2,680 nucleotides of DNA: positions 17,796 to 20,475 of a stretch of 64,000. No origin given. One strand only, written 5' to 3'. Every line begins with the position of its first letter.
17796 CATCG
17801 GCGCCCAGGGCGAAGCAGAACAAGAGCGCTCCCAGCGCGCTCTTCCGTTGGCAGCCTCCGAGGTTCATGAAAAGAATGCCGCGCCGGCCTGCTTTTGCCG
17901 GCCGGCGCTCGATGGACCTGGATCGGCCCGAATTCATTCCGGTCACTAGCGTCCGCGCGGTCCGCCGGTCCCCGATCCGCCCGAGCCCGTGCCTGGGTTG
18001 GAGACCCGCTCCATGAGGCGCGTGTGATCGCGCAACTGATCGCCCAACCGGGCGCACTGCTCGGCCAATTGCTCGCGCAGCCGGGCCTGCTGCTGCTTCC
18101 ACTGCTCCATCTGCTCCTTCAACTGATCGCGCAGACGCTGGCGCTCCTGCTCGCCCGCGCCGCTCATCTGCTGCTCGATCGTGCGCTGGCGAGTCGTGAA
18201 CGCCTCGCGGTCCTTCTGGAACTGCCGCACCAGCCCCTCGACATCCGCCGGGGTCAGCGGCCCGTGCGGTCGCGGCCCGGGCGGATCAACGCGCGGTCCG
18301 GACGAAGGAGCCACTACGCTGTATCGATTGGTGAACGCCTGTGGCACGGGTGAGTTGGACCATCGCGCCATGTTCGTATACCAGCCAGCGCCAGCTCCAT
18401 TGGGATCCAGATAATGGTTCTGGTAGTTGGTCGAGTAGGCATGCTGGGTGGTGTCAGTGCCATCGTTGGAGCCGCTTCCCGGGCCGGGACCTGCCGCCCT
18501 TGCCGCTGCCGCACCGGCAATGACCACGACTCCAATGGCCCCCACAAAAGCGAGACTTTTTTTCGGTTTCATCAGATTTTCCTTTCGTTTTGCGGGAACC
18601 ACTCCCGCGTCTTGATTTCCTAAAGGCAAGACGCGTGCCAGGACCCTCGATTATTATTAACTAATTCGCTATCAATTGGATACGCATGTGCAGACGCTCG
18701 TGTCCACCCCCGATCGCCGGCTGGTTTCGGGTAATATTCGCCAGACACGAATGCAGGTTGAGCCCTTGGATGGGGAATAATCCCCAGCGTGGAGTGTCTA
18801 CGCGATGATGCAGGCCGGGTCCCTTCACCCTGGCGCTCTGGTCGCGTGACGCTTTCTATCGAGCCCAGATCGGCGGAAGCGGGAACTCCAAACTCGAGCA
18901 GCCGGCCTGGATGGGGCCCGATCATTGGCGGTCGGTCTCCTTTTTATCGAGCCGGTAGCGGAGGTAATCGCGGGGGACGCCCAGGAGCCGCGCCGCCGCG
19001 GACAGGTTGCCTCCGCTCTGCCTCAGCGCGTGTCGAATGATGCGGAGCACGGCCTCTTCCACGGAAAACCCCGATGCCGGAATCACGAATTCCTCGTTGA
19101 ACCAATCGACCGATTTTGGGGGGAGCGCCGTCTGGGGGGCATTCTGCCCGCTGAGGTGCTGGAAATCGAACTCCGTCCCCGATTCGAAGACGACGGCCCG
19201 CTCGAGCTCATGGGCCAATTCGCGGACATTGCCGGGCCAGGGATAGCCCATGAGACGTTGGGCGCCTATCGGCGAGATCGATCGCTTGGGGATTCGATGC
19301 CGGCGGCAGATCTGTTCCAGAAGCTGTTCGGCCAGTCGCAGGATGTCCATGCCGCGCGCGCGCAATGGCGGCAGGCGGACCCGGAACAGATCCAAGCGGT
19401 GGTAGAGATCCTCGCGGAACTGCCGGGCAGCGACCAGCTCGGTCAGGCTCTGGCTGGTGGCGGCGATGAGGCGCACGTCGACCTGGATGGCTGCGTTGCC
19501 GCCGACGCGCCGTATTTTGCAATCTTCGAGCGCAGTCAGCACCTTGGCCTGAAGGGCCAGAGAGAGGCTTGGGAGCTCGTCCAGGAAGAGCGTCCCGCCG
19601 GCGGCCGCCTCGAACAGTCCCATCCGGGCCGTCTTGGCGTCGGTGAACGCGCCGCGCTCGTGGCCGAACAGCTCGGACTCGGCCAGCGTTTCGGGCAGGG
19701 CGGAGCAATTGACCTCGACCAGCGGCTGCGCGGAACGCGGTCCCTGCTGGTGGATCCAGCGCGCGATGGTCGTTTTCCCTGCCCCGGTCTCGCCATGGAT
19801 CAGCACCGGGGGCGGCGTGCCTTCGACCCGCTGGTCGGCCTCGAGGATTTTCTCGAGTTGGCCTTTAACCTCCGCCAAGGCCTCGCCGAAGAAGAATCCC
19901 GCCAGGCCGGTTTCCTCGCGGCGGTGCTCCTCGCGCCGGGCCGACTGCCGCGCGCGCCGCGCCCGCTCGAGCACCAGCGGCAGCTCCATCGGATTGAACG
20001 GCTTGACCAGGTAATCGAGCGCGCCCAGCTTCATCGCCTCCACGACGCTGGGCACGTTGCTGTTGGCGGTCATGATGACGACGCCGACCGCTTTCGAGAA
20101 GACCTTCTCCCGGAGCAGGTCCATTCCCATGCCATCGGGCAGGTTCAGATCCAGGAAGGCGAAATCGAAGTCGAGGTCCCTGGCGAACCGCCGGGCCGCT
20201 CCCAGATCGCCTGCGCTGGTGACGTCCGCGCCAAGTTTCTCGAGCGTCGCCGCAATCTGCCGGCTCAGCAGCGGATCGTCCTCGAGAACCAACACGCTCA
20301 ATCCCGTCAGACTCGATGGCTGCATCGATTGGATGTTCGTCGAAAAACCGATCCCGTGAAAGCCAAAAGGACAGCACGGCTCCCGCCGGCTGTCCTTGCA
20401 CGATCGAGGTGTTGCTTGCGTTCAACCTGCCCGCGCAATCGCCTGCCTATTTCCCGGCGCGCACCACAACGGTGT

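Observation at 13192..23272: Self-contained sigma54 regulon with a new enhancer palindrome (TGGGGA-W4-TYCCCA) controlling surface proteins and a multiheme cytochrome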

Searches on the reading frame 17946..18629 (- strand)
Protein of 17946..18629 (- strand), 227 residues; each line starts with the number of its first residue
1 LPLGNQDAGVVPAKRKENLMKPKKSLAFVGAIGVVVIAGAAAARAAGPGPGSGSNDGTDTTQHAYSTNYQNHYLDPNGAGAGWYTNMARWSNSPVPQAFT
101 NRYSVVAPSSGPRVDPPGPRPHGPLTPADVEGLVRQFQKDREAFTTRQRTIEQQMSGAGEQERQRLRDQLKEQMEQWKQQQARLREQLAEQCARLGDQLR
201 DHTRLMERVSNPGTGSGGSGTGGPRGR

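Call 8: search_protein_families(library=pfam, proteins=[window:17946-18629:-], max_evalue=0.01)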
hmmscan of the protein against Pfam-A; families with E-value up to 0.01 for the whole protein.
window:17946-18629:- (227 aa): 1 family
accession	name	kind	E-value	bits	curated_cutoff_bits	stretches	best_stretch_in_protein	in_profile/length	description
PF10498.14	IFT57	-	0.0039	16.7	40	1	129-208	244-321/360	Intra-flagellar transport protein 57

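Call 26: search_protein_families(library=ncbifam, proteins=[window:17946-18572:-], max_evalue=0.01)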
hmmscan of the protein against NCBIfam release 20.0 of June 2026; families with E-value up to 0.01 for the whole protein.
window:17946-18572:- (208 aa): 0 families

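Call 34: search_solved_structures(query=A1, max_evalue=10, show_alignments=2)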
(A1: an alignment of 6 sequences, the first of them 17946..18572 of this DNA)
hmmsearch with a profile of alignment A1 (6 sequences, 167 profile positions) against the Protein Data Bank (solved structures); distinct sequences matched with E-value up to 10: 56.
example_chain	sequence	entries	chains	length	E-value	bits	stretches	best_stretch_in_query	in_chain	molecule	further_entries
2x43_S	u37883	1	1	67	0.0014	22.3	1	97-146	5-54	SHERP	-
6h9l_A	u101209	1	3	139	0.0025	21.4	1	95-153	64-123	Uncharacterized protein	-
9im5_E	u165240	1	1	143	0.023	18.3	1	69-163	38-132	Stathmin-4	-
5gon_E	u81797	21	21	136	0.054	17.1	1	69-163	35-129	Stathmin-4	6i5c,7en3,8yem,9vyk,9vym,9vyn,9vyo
7e4p_E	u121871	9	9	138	0.056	17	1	69-163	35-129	Stathmin-4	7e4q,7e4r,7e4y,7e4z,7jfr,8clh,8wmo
9ixb_E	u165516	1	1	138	0.056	17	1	69-163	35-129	Stathmin-4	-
4yj2_E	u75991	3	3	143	0.069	16.7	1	68-163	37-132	Stathmin-4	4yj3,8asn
4i4t_E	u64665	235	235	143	0.072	16.7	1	69-163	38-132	Stathmin-4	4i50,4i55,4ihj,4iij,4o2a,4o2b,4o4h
1sa0_E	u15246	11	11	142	0.072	16.7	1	69-163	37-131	Stathmin 4 | RB3 STATHMIN-LIKE DOMAIN 4 | Stathmin-4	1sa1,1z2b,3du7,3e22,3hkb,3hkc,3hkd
8riw_E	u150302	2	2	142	0.074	16.6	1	55-163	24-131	Stathmin-4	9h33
3pxg_A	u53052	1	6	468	0.075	16.6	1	70-128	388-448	Negative regulator of genetic competence ClpC/MecB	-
7l05_E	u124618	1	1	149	0.078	16.6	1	69-163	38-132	Stathmin-4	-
5kx5_E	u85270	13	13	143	0.1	16.2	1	68-163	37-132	Stathmin-4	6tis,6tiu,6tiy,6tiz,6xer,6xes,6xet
3ut5_E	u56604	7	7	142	0.1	16.2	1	68-163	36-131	Stathmin-4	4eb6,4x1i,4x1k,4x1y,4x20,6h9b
3ryc_E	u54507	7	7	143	0.1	16.1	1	68-163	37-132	Stathmin-4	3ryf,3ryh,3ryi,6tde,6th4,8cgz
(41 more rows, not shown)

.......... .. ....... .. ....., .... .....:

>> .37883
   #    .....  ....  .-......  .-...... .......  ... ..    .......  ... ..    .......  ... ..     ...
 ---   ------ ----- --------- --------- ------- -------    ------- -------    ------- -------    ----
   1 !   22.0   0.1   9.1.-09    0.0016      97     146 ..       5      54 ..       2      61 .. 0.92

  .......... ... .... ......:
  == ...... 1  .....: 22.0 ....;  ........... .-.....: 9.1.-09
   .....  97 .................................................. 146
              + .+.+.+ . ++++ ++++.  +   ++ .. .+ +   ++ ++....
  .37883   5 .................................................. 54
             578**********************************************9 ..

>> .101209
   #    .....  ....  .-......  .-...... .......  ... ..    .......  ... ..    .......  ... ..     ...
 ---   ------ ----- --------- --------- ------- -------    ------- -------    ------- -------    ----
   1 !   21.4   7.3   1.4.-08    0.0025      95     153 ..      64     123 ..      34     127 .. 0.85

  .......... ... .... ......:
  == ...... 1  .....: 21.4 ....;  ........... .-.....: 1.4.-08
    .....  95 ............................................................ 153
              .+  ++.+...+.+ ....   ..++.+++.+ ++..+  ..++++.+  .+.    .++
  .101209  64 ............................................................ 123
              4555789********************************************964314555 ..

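Call 35: search_protein_families(library=pfam, alignment_id=A1, max_evalue=5)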
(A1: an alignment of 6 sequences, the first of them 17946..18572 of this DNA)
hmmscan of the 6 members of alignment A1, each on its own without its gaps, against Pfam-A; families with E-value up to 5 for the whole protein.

A. member 1, window:17946-18572:- (208 aa): 12 families
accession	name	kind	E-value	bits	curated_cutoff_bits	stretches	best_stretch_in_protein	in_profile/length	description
PF10498.14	IFT57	-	0.0032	16.9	40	1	110-189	244-321/360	Intra-flagellar transport protein 57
PF09753.14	Use1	-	0.039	14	38.3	1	115-190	107-180/243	Membrane fusion protein Use1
PF12462.13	Helicase_IV_N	-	0.058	13.8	24.5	1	133-183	67-117/163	DNA helicase IV / RNA helicase N terminal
PF24850.1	CC_BshC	-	0.066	13.5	27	1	116-193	51-128/159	Bacillithiol biosynthesis BshC, C-terminal coiled-coil domain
PF07352.17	Phage_Mu_Gam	-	0.17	12.2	28.3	1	135-181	20-66/149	Bacteriophage Mu Gam like protein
PF04632.18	FUSC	-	0.24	10.4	30.9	1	125-191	267-331/660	Fusaric acid resistance protein family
PF02403.27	Seryl_tRNA_N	-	0.3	11.8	28.2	1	115-177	38-98/108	Seryl-tRNA synthetase N-terminal domain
PF19585.4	DUF6092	-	0.32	11.8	28.7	1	131-179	36-85/86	Family of unknown function (DUF6092)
PF14362.11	DUF4407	-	0.99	9.1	31.3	1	129-188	161-233/297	Domain of unknown function (DUF4407)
PF02601.20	Exonuc_VII_L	-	1.2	9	35.9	1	122-185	146-264/315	Exonuclease VII, large subunit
PF06386.16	GvpL_GvpF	-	1.6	9.1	23.6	1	112-175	123-188/245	Gas vesicle synthesis protein GvpL/GvpF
PF03938.19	OmpH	-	3.6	8.2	32.4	1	115-180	32-96/141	Outer membrane protein (OmpH-like)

B. families by the number of members that match (of 6 scanned): 81 families (the first 25 are shown)
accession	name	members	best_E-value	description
PF03938.19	OmpH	5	0.049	Outer membrane protein (OmpH-like)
PF01442.23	Apolipoprotein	3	0.00026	Apolipoprotein A1/A4/E domain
PF01765.24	RRF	3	0.011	Ribosome recycling factor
PF03961.19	FapA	3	0.19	Flagellar Assembly Protein A beta solenoid domain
PF04632.18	FUSC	3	0.24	Fusaric acid resistance protein family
PF14362.11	DUF4407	3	0.28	Domain of unknown function (DUF4407)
PF02601.20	Exonuc_VII_L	3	0.63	Exonuclease VII, large subunit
PF12462.13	Helicase_IV_N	2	0.0046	DNA helicase IV / RNA helicase N terminal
PF12732.12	YtxH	2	0.0077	YtxH-like protein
PF07352.17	Phage_Mu_Gam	2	0.009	Bacteriophage Mu Gam like protein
PF13830.11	DUF4192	2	0.015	Domain of unknown function (DUF4192)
PF02403.27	Seryl_tRNA_N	2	0.021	Seryl-tRNA synthetase N-terminal domain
PF06785.16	UPF0242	2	0.047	Uncharacterised protein family (UPF0242) N-terminus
PF19745.5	FUT8_N_cat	2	0.19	Alpha-(1,6)-fucosyltransferase N- and catalytic domains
PF06386.16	GvpL_GvpF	2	1.6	Gas vesicle synthesis protein GvpL/GvpF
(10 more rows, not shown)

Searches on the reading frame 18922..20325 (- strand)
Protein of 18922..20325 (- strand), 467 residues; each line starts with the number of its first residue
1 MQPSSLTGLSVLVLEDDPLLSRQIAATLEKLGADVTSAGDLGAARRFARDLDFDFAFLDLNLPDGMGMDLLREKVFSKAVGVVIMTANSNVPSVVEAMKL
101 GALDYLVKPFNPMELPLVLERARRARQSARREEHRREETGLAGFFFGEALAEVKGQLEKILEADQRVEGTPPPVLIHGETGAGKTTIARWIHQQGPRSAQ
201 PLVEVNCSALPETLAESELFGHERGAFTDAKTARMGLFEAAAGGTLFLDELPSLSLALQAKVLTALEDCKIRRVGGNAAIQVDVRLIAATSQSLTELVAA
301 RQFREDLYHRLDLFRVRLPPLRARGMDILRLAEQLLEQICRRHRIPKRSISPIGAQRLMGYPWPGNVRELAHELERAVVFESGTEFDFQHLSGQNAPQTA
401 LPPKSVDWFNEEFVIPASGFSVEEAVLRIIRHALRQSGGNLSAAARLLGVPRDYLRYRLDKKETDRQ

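Call 8: search_protein_families(library=pfam, proteins=[window:18922-20325:-], max_evalue=0.01)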
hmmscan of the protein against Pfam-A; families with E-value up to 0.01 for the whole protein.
window:18922-20325:- (467 aa): 15 families
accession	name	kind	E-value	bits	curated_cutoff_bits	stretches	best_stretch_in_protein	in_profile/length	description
PF00158.32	Sigma54_activat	-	1.3e-59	201.1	20.2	1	155-316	6-167/168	Sigma-54 interaction domain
PF00072.30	Response_reg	-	2.4e-20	73.2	30.2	1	11-116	1-107/111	Response regulator receiver domain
PF14532.12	Sigma54_activ_2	-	3e-20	73.3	25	1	167-321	17-138/138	Sigma-54 interaction domain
PF25601.1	AAA_lid_14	-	2.1e-16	60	27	1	322-396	1-75/87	AAA+ ATPase lid domain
PF02954.25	HTH_8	-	8.4e-09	35.5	22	1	428-461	8-41/42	Bacterial regulatory protein, Fis family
PF13191.12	AAA_16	-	4.3e-06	27.8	32.6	1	156-226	8-85/167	AAA ATPase domain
PF00004.35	AAA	-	7.7e-06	26.8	21.2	1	174-292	1-110/131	ATPase family associated with various cellular activities (AAA)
PF07728.20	AAA_5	-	8.7e-05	23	22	1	173-290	1-121/139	AAA domain (dynein-related subfamily)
PF13401.12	AAA_22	-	0.00019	22.2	27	1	173-211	7-45/130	AAA domain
PF01078.27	Mg_chelatase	-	0.00064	19.6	20.3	0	232-292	96-158/207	Magnesium chelatase, subunit ChlI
PF05496.18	RuvB_N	-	0.0013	19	27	0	151-193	13-55/159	Holliday junction DNA helicase RuvB P-loop domain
PF13476.12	AAA_23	-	0.0016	19.6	27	1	164-189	12-37/201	AAA domain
PF13556.12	HTH_30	-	0.0039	17.4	27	1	436-461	10-35/59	PucR C-terminal helix-turn-helix domain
PF13384.12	HTH_23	-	0.0058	16.9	24.6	0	425-456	6-35/50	Homeodomain-like domain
PF05729.18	NACHT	-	0.0059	16.9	26.7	0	173-194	2-23/167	NACHT domain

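Call 16: find_related_loci(query=window:18922-20325:-, collection=genome_contigs, flank=10000)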
Query window:18922-20325:- (467 aa) in genome_contigs; peptide patterns used: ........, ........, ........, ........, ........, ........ (x = any residue, [..] = any of these).
599 stretches matched a pattern (row limit reached: there are more); 493 encode a relative of the query (tblastn E <= 1e-3); the best 80 are kept; 80 distinct loci.
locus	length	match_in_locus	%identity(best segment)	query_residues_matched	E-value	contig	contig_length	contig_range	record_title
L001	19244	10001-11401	91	1-467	0e+0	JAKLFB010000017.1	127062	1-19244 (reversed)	MAG: Verrucomicrobia bacterium isolate RA.bin147 RA.bin147_17, whole genome shotgun sequence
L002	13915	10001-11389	76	1-463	0e+0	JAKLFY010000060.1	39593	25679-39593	MAG: Verrucomicrobia bacterium isolate RA.bin27 RA.bin27_60, whole genome shotgun sequence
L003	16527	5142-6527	72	1-462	0e+0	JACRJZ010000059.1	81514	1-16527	MAG: Verrucomicrobia bacterium isolate NC_groundwater_1842_Pr3_B-0.1um_64_53 SR-2_scaffold_141_1170039, whole genome sho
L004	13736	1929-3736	65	1-466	0e+0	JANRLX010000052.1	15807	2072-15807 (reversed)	MAG: Verrucomicrobiota bacterium isolate bins.169 k141_1601324, whole genome shotgun sequence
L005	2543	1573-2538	79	1-322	2e-176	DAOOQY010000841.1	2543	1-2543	MAG TPA_asm: Verrucomicrobiota bacterium isolate AMR_MDS_2559 NODE_49615_length_2543_cov_4.168810, whole genome shotgun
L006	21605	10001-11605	66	1-464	3e-148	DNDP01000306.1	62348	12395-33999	MAG TPA_asm: Verrucomicrobiales bacterium isolate UBA12295 contig_449, whole genome shotgun sequence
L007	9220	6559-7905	39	5-461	7e-90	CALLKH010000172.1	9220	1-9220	MAG TPA_asm: uncultured Planctomycetaceae bacterium isolate SRR6227243_bin.100_CONCOCT_v1.1_MAG genome assembly, contig:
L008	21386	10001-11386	38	5-459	1e-86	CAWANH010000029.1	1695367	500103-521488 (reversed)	MAG: Candidatus Eisenbacteria bacterium isolate MFD02923.bin.2.9 genome assembly, contig: contig_8720, whole genome shot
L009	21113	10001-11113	45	11-383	5e-87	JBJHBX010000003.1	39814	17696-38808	MAG: Gemmatimonadales bacterium isolate SF2967_J5348.metabat2_refined.071 NODE_1107_length_39814_cov_2.553103, whole gen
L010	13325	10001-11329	38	11-459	3e-84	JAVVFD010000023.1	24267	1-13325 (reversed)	MAG: bacterium isolate TamC13-38 NODE_23_length_24267_cov_4.223233, whole genome shotgun sequence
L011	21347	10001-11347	39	7-461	6e-83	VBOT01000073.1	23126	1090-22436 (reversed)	MAG: Candidatus Eisenbacteria bacterium isolate WS_3 14_1009_16_30cm_scaffold_7543, whole genome shotgun sequence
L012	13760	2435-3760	36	6-450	1e-82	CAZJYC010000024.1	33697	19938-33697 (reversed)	MAG TPA_asm: uncultured Eubacteriales bacterium isolate binchicken_co327_166 genome assembly, contig: NODE_179_length_33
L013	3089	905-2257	38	11-459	3e-83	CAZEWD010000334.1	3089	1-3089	MAG TPA_asm: uncultured Candidatus Binatia bacterium isolate SRP263991_co5_163 genome assembly, contig: NODE_65956_lengt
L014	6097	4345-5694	38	11-465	3e-81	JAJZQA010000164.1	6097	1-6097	MAG: Deltaproteobacteria bacterium isolate SKS1.bin30 NODE_22795_length_6097_cov_1.068007, whole genome shotgun sequence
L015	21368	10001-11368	38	2-459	9e-81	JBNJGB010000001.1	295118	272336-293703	MAG: Myxococcota bacterium isolate Y22_60dBSe2.bin.152 NODE_12_length_295118_cov_19.596853, whole genome shotgun sequenc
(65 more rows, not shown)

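Call 26: search_protein_families(library=ncbifam, proteins=[window:18922-20325:-], max_evalue=0.01)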
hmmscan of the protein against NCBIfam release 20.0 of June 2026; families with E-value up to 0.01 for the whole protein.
window:18922-20325:- (467 aa): 107 families (the best 25 are shown)
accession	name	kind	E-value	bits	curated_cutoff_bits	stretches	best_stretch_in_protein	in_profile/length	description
NF008469.0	PRK11361.1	equivalog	2.3e-95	320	714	1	10-461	6-453/461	acetoacetate metabolism transcriptional regulator AtoC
TIGR01818.1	ntrC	equivalog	5.8e-91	305.6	558.6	1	11-459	1-460/463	nitrogen regulation protein NR(I)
NF003451.0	PRK05022.1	equivalog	5.6e-87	292.6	476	1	146-455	188-501/512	nitric oxide reductase transcriptional regulator NorR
TIGR02915.1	PEP_resp_reg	equivalog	1.5e-84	284.4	502.6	1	11-461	1-441/445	PEP-CTERM-box response regulator transcription factor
NF007689.0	PRK10365.1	equivalog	5.6e-82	275.9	760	1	9-458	6-438/441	sigma-54-dependent response regulator transcription factor ZraR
NF038308.1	RNA_repair_RtcR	equivalog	9.3e-80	268.9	650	1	84-456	116-505/530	RNA repair transcriptional activator RtcR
TIGR01817.1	nifA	equivalog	1.2e-78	265.3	528.85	1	125-396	177-443/534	nif-specific transcriptional activator NifA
NF041552.1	TF_PrdR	equivalog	6.9e-78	262.4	795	1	156-461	275-575/577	sigma-54 dependent transcriptional regulator PrdR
NF049963.1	RespRegFlgRCampy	domain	7.4e-77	259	750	1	52-387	44-373/429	fla regulon two-component system response regulator FlgR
NF050807.1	TransRegFlbDCaul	equivalog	1.6e-75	254.7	750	1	158-462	128-438/454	sigma-54-dependent transcriptional regulator FlbD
NF041946.1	LuxO_transreg_Vib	equivalog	2.6e-75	254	800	1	26-395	14-380/463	quorum-sensing sigma-54 dependent transcriptional regulator LuxO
NF008176.1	PRK10923.1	equivalog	7.6e-75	252.3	620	1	55-394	50-384/469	nitrogen regulation protein NR(I)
NF011695.0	PRK15115.1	equivalog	1.2e-74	251.6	763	1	10-455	8-429/445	two-component system response regulator GlrR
NF051870.1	NAssimRespRegNtrX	equivalog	2.8e-74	250.6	600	1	10-459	3-447/452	nitrogen assimilation response regulator NtrX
TIGR02329.1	propionate_PrpR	equivalog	1.9e-69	234.7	499.2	1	120-460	186-525/526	propionate catabolism operon regulatory protein PrpR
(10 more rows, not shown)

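Call 29: find_related_loci(query=window:18922-20325:-, collection=metagenome_contigs, flank=8000)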
Query window:18922-20325:- (467 aa) in metagenome_contigs; peptide patterns used: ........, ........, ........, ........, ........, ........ (x = any residue, [..] = any of these).
600 stretches matched a pattern (row limit reached: there are more); 516 encode a relative of the query (tblastn E <= 1e-3); the best 80 are kept; 80 distinct loci.
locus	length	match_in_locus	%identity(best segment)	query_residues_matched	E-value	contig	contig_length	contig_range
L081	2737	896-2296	91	1-467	0e+0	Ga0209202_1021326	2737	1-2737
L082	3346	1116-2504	75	1-463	0e+0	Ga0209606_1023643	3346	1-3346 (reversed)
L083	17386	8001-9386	64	1-465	0e+0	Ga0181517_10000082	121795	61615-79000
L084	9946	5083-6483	39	5-467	4e-85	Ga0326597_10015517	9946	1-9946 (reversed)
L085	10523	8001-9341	40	7-459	2e-83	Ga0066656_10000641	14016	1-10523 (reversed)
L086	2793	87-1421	38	11-461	2e-85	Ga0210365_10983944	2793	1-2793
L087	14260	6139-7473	38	11-461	2e-82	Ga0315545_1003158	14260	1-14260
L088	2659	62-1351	39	11-460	7e-83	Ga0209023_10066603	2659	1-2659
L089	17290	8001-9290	38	11-460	2e-80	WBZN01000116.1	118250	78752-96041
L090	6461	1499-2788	38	10-450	2e-78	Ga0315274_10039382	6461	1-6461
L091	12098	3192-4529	36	5-459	1e-76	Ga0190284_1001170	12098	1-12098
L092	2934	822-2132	38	11-450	9e-77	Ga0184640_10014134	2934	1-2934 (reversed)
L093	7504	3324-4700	34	6-462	5e-75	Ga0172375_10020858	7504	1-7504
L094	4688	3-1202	40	59-464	2e-74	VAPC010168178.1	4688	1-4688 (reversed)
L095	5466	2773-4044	36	11-459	8e-74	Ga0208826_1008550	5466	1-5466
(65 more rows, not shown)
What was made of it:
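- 18922..20325 (-): NtrC-family response-regulator enhancer-binding protein (REC, AAA+ with a GAFTDA loop, HTH_8 with .................). Proposed binder of the palindromes. Orthologs at 64-91% identity, then a drop to <=40% (calls 16, 29).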

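Call 88: search_protein_families(library=pfam, proteins=[L002:9286-9822:+], max_evalue=1)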
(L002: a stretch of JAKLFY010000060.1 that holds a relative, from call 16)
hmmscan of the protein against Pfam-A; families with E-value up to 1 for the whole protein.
L002:9286-9822:+ (178 aa): 0 families
